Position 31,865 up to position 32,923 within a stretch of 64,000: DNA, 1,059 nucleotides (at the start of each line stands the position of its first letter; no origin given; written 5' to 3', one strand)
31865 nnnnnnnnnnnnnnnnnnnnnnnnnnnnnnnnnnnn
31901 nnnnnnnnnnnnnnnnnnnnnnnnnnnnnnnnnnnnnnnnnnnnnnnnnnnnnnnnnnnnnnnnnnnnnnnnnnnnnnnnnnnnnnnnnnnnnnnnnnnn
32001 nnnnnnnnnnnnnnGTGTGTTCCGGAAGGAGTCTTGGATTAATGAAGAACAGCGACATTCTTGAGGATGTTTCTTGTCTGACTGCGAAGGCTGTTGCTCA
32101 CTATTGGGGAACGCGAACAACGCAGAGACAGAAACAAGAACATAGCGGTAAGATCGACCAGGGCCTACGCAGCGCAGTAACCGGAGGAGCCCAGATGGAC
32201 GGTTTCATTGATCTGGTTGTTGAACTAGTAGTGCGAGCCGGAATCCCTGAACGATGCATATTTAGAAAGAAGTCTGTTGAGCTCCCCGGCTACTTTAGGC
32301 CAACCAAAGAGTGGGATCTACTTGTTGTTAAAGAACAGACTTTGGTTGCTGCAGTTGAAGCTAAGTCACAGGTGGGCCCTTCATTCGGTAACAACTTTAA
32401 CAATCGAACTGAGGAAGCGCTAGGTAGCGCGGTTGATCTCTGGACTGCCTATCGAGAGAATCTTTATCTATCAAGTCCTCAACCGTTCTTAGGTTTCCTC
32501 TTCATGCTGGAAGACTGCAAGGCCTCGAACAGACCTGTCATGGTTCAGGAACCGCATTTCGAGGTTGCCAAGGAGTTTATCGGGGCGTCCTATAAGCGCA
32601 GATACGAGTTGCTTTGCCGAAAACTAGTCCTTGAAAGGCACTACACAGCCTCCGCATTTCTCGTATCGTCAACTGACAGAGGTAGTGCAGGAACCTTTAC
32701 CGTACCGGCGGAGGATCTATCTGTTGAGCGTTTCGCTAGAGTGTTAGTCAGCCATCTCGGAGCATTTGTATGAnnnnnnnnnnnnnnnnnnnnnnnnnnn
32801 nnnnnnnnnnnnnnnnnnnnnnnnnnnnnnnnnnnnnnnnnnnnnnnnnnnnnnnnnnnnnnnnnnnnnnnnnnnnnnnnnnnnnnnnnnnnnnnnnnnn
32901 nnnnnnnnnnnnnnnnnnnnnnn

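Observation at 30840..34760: Low-GC accessory islet after rlmH: exported unknown, type II R-M pair, unknown ORF, degraded SpoIVB-like peptidase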

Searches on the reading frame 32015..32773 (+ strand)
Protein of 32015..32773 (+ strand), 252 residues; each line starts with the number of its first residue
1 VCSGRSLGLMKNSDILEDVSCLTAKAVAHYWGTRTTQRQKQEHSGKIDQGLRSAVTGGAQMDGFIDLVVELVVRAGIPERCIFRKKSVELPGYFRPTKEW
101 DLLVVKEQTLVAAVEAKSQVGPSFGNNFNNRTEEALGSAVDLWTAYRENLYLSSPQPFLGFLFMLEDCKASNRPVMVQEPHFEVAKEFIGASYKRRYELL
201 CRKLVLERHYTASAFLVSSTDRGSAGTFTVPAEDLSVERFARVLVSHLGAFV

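Call 3: search_protein_families(library=pfam, proteins=[window:32015-32773:+], max_evalue=0.01)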
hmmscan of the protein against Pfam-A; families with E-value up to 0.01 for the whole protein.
window:32015-32773:+ (252 aa): 1 family
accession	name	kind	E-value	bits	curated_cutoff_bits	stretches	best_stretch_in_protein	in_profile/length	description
PF04555.19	XhoI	-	2.5e-89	298.7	25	1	40-229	1-190/191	Restriction endonuclease XhoI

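Call 8: search_protein_families(library=ncbifam, proteins=[window:32015-32773:+], max_evalue=0.01)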
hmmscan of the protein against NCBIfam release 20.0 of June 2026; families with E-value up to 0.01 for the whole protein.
window:32015-32773:+ (252 aa): 0 families

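Call 9: search_protein_families(library=padloc, proteins=[window:32015-32773:+], max_evalue=0.01)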
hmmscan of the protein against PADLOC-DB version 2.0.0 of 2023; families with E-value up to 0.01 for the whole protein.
window:32015-32773:+ (252 aa): 2 families
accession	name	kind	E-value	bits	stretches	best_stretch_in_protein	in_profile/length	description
PDLC03540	REase_II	-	4.1e-89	296.5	1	20-250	9-240/247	Type II restriction enzyme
PDLC03400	REase_II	-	3.8e-53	178.8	1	23-186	12-175/222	Type II restriction enzyme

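Call 40: find_homologous_proteins(query=window:32042-32773:+, max_evalue=1e-10)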
Query window:32042-32773:+ (243 aa): 8000 proteins with E <= 1e-10 among 8000 candidates; the best 120 are listed.
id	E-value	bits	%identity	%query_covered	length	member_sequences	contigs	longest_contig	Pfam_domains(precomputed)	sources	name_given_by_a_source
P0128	4.6e-154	529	98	100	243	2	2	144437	PF04555.20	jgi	jgi:hypothetical protein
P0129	2.4e-137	474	87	100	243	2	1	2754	PF04555.20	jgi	-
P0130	3.6e-127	441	78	100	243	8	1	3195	PF04555.20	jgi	jgi:Restriction endonuclease XhoI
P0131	8.0e-122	423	75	100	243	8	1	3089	PF04555.20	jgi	-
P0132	3.4e-121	421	75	100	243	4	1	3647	PF04555.20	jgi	-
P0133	4.3e-121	421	75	100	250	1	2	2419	PF04555.20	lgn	-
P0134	4.6e-121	421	75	100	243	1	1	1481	PF04555.20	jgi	-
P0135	1.6e-120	419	76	100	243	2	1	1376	PF04555.20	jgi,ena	-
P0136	3.0e-120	418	74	100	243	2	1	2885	PF04555.20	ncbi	-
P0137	6.7e-120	417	76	100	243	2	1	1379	PF04555.20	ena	-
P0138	2.2e-119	415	74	100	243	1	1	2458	PF04555.20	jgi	jgi:hypothetical protein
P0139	3.5e-119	415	74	100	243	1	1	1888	PF04555.20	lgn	-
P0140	4.8e-119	414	75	100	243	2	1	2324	PF04555.20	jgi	jgi:hypothetical protein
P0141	7.8e-119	414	73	100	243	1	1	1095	PF04555.20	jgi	jgi:hypothetical protein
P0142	1.0e-118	413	75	100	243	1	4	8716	PF04555.20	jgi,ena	-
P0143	2.6e-118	412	73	100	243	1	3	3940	PF04555.20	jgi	jgi:hypothetical protein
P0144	3.7e-118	411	76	100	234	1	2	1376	PF04555.20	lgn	-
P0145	6.6e-118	411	74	100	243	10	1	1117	PF04555.20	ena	-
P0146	7.0e-118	411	73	100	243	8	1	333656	PF04555.20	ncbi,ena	-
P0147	8.0e-118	410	73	100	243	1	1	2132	PF04555.20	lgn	-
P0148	8.1e-118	410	73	100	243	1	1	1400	PF04555.20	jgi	-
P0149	9.7e-118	410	75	97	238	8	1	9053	PF04555.20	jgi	jgi:hypothetical protein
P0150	1.2e-117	410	74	100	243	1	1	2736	PF04555.20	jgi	jgi:hypothetical protein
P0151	1.3e-117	410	72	100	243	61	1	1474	PF04555.20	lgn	-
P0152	1.3e-117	410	74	100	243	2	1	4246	PF04555.20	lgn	-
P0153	1.4e-117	410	73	100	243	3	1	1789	PF04555.20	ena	-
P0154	1.4e-117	410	74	100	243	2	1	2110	PF04555.20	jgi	jgi:hypothetical protein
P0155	1.6e-117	409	77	95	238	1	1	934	PF04555.20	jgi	jgi:hypothetical protein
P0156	1.7e-117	409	75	100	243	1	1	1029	PF04555.20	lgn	-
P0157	1.7e-117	409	74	100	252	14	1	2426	PF04555.20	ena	-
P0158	2.0e-117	409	74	100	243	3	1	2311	PF04555.20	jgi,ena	-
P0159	2.7e-117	409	72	100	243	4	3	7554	PF04555.20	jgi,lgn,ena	jgi:hypothetical protein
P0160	3.0e-117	408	73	100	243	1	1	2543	PF04555.20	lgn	-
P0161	3.3e-117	408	73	100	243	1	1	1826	PF04555.20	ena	-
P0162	3.4e-117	408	74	100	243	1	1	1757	PF04555.20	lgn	-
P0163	3.8e-117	408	72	100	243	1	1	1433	PF04555.20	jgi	jgi:hypothetical protein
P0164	3.9e-117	408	72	100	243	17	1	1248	PF04555.20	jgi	jgi:hypothetical protein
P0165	4.3e-117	408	74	100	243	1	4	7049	PF04555.20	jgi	jgi:hypothetical protein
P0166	4.4e-117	408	73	100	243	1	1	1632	PF04555.20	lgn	-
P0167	5.6e-117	408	74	100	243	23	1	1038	PF04555.20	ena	-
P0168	6.2e-117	407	73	99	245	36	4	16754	PF04555.20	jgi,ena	jgi:hypothetical protein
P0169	7.5e-117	407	72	100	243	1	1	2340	PF04555.20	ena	-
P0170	8.5e-117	407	72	100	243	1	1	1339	PF04555.20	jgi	jgi:hypothetical protein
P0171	8.6e-117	407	74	100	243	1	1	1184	PF04555.20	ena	-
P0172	8.8e-117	407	73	100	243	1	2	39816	PF04555.20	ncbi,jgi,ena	-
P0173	9.2e-117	407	73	100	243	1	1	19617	PF04555.20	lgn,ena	-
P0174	9.6e-117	407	72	100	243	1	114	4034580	PF04555.20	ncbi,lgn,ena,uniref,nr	ncbi:MAG: restriction endonuclease [Candidatus Brocadia sp. AMX2]|uniref:Type II site-specific deoxy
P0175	1.1e-116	407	72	100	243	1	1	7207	PF04555.20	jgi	jgi:hypothetical protein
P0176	1.1e-116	407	74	100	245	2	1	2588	PF04555.20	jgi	-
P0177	1.1e-116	407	73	100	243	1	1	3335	PF04555.20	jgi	jgi:hypothetical protein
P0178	1.2e-116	406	74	100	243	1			PF04555.20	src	-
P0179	1.3e-116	406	73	100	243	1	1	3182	PF04555.20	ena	-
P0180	1.7e-116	406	72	100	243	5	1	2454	PF04555.20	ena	-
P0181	1.7e-116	406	73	100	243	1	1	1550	PF04555.20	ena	-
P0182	1.8e-116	406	73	100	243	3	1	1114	PF04555.20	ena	-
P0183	1.8e-116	406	73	100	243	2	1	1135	PF04555.20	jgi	jgi:hypothetical protein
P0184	1.9e-116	406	74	98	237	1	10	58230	PF04555.20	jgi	jgi:hypothetical protein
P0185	1.9e-116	406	72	100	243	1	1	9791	PF04555.20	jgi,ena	-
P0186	2.0e-116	406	73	100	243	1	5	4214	PF04555.20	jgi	jgi:hypothetical protein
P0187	2.1e-116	406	72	100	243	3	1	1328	PF04555.20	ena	-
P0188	2.1e-116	406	73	100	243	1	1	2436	PF04555.20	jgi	jgi:hypothetical protein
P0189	2.4e-116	406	73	100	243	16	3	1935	PF04555.20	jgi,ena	-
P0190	2.5e-116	405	71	100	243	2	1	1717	PF04555.20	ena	-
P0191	2.8e-116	405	73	100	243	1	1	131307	PF04555.20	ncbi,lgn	ncbi:MAG: PaeR7I family type II restriction endonuclease [Thermodesulfobacteriota bacterium]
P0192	3.2e-116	405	73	100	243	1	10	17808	PF04555.20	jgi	jgi:hypothetical protein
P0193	3.3e-116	405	72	100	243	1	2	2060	PF04555.20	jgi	jgi:hypothetical protein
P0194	3.5e-116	405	72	100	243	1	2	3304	PF04555.20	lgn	-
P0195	3.7e-116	405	74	98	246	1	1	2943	PF04555.20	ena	-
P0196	3.8e-116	405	73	100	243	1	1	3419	PF04555.20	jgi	jgi:hypothetical protein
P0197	4.0e-116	405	73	100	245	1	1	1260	PF04555.20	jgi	jgi:hypothetical protein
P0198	4.0e-116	405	74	98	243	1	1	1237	PF04555.20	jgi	jgi:hypothetical protein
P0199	4.1e-116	405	74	100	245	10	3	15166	PF04555.20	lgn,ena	-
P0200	4.5e-116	405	71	100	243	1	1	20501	PF04555.20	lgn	-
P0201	5.0e-116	404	73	100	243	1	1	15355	PF04555.20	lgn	-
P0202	5.0e-116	404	73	99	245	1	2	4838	PF04555.20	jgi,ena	-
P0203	5.1e-116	404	71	100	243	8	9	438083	PF04555.20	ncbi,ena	ncbi:MAG: PaeR7I family type II restriction endonuclease [Dissulfurispiraceae bacterium]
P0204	5.1e-116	404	72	100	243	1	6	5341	PF04555.20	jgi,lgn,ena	-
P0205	5.3e-116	404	72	98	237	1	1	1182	PF04555.20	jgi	jgi:hypothetical protein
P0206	5.3e-116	404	72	100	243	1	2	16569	PF04555.20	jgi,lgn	-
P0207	5.3e-116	404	72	100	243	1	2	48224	PF04555.20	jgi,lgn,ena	jgi:hypothetical protein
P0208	5.9e-116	404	72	100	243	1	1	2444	PF04555.20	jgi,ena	-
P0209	6.1e-116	404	74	100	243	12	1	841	PF04555.20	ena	-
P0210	6.2e-116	404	72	100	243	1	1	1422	PF04555.20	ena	-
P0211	6.9e-116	404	72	100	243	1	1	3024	PF04555.20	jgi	jgi:hypothetical protein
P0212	6.9e-116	404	72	100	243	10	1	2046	PF04555.20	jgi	jgi:hypothetical protein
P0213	7.1e-116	404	72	98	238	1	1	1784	PF04555.20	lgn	-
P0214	7.2e-116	404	73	100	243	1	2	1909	PF04555.20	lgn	-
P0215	7.3e-116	404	72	100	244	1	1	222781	PF04555.20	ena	-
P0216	7.3e-116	404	72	100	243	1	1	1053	PF04555.20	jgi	-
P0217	7.4e-116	404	72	100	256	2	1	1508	PF04555.20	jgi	jgi:hypothetical protein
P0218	8.0e-116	404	72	100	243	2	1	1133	PF04555.20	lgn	-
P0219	8.1e-116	404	71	100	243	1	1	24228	PF04555.20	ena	-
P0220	8.7e-116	404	72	100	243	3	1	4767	PF04555.20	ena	-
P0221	1.0e-115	403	76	94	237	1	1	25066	PF04555.20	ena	-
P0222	1.0e-115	403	72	100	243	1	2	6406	PF04555.20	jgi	jgi:hypothetical protein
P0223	1.0e-115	403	74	98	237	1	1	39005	PF04555.20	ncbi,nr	ncbi:MAG: restriction endonuclease [Deltaproteobacteria bacterium RBG_13_52_11]|nr:MAG: restriction 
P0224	1.0e-115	403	72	100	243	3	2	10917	PF04555.20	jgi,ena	-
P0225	1.1e-115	403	72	100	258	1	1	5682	PF04555.20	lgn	-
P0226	1.1e-115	403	72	100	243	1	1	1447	PF04555.20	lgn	-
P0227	1.1e-115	403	71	100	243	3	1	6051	PF04555.20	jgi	jgi:hypothetical protein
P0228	1.3e-115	403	72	100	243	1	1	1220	PF04555.20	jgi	-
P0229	1.3e-115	403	72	100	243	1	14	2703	PF04555.20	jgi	jgi:hypothetical protein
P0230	1.3e-115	403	72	100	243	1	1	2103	PF04555.20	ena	-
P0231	1.3e-115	403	71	100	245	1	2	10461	PF04555.20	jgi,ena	jgi:hypothetical protein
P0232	1.4e-115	403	74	95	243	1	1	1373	PF04555.20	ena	-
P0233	1.4e-115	403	74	100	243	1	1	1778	PF04555.20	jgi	jgi:hypothetical protein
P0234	1.5e-115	403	71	100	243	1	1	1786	PF04555.20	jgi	jgi:hypothetical protein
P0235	1.5e-115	403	71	100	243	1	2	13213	PF04555.20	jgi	jgi:hypothetical protein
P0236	1.5e-115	403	75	95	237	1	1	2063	PF04555.20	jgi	jgi:hypothetical protein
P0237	1.5e-115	403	73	100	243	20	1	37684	PF04555.20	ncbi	-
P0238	1.5e-115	403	73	98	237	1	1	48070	PF04555.20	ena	-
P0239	1.6e-115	403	72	100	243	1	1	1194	PF04555.20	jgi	jgi:hypothetical protein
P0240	1.6e-115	403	72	100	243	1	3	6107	PF04555.20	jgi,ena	-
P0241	1.6e-115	403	73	100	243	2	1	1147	PF04555.20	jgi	-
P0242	1.6e-115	403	72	100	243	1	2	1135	PF04555.20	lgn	-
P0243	1.6e-115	403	72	100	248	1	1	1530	PF04555.20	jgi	jgi:hypothetical protein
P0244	1.7e-115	403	72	100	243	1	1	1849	PF04555.20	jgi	jgi:hypothetical protein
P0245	1.8e-115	403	72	100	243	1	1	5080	PF04555.20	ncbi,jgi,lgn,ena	ncbi:MAG: PaeR7I family type II restriction endonuclease [Planctomycetota bacterium]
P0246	1.8e-115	403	73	97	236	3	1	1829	PF04555.20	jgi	jgi:hypothetical protein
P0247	1.8e-115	403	72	100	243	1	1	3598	PF04555.20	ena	-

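Call 41: find_encoding_contigs(protein=P0129, flank=5000, max_places=3)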
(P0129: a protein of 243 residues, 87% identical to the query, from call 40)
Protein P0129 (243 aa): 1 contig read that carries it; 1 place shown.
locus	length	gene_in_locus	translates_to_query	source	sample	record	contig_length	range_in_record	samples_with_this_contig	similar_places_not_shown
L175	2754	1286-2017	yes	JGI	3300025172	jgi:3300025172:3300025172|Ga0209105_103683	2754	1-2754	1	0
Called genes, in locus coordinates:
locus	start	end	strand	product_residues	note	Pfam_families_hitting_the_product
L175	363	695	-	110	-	PF03008:DUF234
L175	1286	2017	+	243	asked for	PF04555:XhoI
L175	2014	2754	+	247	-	?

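Call 42: find_encoding_contigs(protein=P0130, flank=5000, max_places=3)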
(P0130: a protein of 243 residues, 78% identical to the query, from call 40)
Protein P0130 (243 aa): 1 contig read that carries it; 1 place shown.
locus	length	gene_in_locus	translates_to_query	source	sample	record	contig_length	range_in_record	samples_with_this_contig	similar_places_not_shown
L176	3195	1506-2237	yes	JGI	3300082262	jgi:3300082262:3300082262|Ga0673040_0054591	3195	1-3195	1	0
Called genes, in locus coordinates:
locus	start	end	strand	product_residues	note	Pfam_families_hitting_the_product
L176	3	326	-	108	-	?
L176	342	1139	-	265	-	PF00106:adh_short, PF13561:adh_short_C2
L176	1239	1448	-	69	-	-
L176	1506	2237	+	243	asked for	PF04555:XhoI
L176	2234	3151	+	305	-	PF01170:UPF0020 (faint), PF01555:N6_N4_Mtase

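Call 48: search_protein_families(library=pfam, proteins=[L175:363-695:-], max_evalue=0.01)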
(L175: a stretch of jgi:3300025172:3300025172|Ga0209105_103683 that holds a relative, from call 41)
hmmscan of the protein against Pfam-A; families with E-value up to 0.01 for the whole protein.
L175:363-695:- (110 aa): 1 family
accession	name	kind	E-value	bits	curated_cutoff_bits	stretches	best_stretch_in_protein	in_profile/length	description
PF03008.20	DUF234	-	4.2e-26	91.7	22.5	1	4-95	1-91/100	Archaea bacterial proteins of unknown function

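Call 54: search_solved_structures(query=window:32042-32773:+, max_evalue=0.01)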
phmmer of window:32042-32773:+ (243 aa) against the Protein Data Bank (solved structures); distinct sequences matched with E-value up to 0.01: 0.

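Call 66: find_encoding_contigs(protein=window:32042-32773:+, flank=6000, max_places=10)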
Protein window:32042-32773:+ (243 aa): 21 contigs read that carry it; 10 places shown.
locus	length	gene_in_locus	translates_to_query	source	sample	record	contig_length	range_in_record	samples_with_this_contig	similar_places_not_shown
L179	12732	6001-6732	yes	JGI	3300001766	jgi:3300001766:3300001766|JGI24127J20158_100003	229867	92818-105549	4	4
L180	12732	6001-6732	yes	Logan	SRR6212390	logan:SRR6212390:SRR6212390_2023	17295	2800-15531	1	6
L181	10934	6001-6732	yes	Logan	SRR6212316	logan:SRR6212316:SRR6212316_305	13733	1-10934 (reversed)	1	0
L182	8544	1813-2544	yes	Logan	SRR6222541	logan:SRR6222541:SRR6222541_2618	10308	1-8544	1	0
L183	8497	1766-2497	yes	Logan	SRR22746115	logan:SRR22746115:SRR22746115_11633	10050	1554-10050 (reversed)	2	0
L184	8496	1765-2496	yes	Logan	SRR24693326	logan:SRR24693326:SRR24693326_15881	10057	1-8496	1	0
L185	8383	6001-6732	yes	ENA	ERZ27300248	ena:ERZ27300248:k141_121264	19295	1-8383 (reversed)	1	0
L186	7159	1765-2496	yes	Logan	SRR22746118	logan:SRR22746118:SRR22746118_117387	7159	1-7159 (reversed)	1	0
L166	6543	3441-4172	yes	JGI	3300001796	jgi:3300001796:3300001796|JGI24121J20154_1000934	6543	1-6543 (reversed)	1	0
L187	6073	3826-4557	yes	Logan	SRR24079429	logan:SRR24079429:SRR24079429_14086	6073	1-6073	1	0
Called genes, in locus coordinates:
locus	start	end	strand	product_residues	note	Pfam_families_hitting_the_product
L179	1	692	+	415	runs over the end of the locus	PF02844:GARS_N, PF01071:GARS_A, PF02222:ATP-grasp (weak), PF02655:ATP-grasp_3 (weak), PF02843:GARS_C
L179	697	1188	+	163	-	PF00731:AIRC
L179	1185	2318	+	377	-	PF22660:RS_preATP-grasp-like, PF02786:CPSase_L_D2 (weak), PF02222:ATP-grasp, PF17769:PurK_C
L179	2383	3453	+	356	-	PF13784:Fic_N, PF02661:Fic, PF21248:SoFic-like_C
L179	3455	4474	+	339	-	PF01678:DAP_epimerase, PF14116:YyzF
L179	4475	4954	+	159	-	PF02590:SPOUT_MTase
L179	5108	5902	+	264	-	-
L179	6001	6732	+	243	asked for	PF04555:XhoI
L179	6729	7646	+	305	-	PF01170:UPF0020 (faint), PF01555:N6_N4_Mtase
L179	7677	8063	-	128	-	-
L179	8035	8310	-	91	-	-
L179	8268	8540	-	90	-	-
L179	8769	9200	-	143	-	PF04205:FMN_bind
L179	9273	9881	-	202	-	PF01206:TusA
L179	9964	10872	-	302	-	PF01145:Band_7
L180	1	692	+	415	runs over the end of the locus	PF02844:GARS_N, PF01071:GARS_A, PF02222:ATP-grasp (weak), PF02655:ATP-grasp_3 (weak), PF02843:GARS_C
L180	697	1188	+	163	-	PF00731:AIRC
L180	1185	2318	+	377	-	PF22660:RS_preATP-grasp-like, PF02786:CPSase_L_D2 (weak), PF02222:ATP-grasp, PF17769:PurK_C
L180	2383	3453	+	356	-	PF13784:Fic_N, PF02661:Fic, PF21248:SoFic-like_C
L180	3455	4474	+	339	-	PF01678:DAP_epimerase, PF14116:YyzF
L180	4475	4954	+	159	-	PF02590:SPOUT_MTase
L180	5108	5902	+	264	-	-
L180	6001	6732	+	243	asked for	PF04555:XhoI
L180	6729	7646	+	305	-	PF01170:UPF0020 (faint), PF01555:N6_N4_Mtase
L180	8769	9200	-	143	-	PF04205:FMN_bind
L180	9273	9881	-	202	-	PF01206:TusA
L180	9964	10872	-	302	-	PF01145:Band_7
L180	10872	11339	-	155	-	PF01957:NfeD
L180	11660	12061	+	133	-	PF00072:Response_reg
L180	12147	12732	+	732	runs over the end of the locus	PF00580:UvrD-helicase, PF13245:AAA_19, PF13604:AAA_30 (faint), PF01443:Viral_helicase1 (faint), PF13361:UvrD_C, PF13538:UvrD_C_2, PF21196:PcrA_UvrD_tudor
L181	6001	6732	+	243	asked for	PF04555:XhoI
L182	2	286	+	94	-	?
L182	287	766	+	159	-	PF02590:SPOUT_MTase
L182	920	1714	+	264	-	-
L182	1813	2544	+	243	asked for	PF04555:XhoI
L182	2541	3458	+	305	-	PF01170:UPF0020 (faint), PF01555:N6_N4_Mtase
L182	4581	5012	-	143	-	PF04205:FMN_bind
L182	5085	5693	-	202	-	PF01206:TusA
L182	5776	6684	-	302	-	PF01145:Band_7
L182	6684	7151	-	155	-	PF01957:NfeD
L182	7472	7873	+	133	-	PF00072:Response_reg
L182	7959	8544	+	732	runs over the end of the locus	PF00580:UvrD-helicase, PF13245:AAA_19, PF13604:AAA_30 (faint), PF01443:Viral_helicase1 (faint), PF13361:UvrD_C, PF13538:UvrD_C_2, PF21196:PcrA_UvrD_tudor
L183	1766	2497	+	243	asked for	PF04555:XhoI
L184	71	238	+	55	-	PF14116:YyzF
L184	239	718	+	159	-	PF02590:SPOUT_MTase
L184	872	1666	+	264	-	-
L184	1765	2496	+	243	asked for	PF04555:XhoI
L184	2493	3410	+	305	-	PF01170:UPF0020 (faint), PF01555:N6_N4_Mtase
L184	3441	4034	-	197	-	-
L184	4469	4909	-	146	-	PF04205:FMN_bind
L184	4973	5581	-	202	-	PF01206:TusA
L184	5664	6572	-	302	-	PF01145:Band_7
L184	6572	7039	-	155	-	PF01957:NfeD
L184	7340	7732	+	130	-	PF00072:Response_reg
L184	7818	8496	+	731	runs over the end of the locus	PF00580:UvrD-helicase, PF13245:AAA_19, PF13604:AAA_30 (faint), PF01443:Viral_helicase1 (faint), PF13361:UvrD_C, PF13538:UvrD_C_2, PF21196:PcrA_UvrD_tudor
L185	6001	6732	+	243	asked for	PF04555:XhoI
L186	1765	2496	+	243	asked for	PF04555:XhoI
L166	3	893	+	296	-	?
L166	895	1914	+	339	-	-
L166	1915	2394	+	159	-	PF02590:SPOUT_MTase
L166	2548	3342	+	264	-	-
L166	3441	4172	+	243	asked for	PF04555:XhoI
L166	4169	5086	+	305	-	PF01170:UPF0020 (faint), PF01555:N6_N4_Mtase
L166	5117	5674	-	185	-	-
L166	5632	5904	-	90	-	-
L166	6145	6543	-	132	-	PF04205:FMN_bind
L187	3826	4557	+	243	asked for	PF04555:XhoI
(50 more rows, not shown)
